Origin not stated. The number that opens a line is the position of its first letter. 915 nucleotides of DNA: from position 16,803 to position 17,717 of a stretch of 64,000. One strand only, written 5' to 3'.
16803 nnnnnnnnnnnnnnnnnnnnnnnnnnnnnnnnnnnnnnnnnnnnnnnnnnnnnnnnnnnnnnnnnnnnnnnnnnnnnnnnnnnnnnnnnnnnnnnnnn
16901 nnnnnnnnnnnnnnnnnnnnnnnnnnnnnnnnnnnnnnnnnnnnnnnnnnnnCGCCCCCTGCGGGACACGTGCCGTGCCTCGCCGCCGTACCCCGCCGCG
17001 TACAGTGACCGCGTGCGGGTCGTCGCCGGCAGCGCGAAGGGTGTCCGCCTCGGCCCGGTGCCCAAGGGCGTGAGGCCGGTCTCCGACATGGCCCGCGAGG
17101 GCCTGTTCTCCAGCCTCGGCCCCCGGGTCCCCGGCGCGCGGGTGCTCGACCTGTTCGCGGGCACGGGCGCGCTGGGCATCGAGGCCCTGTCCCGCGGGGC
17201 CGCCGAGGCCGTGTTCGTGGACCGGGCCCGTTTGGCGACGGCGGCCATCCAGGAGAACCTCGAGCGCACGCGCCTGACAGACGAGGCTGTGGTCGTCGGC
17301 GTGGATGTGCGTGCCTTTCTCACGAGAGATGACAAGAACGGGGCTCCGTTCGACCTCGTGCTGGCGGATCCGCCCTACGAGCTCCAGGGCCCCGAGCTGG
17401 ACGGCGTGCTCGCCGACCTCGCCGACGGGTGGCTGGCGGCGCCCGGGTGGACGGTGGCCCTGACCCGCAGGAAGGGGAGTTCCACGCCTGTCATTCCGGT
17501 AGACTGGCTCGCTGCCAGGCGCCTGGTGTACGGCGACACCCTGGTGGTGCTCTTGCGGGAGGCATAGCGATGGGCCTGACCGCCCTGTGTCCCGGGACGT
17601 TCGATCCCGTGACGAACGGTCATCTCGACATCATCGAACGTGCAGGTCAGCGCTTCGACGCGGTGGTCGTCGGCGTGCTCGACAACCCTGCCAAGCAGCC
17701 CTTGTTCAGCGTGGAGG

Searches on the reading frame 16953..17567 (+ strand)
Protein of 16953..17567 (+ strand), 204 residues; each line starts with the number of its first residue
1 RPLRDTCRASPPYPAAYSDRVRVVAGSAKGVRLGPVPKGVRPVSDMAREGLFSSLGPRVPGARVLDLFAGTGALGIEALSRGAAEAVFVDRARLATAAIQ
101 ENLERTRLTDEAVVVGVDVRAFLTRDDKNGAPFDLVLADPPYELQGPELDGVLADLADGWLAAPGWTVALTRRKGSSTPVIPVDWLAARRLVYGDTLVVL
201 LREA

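Call 32: search_protein_families(library=pfam, proteins=[window:16953-17567:+], max_evalue=0.00001)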
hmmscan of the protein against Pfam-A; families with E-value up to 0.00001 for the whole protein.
window:16953-17567:+ (204 aa): 2 families
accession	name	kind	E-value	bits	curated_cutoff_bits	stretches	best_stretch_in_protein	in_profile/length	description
PF03602.21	Cons_hypoth95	-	2.7e-37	128.7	24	1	21-200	1-180/182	Conserved hypothetical protein 95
PF05175.20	MTS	-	6.1e-07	29.7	23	1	50-145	22-111/170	Methyltransferase small domain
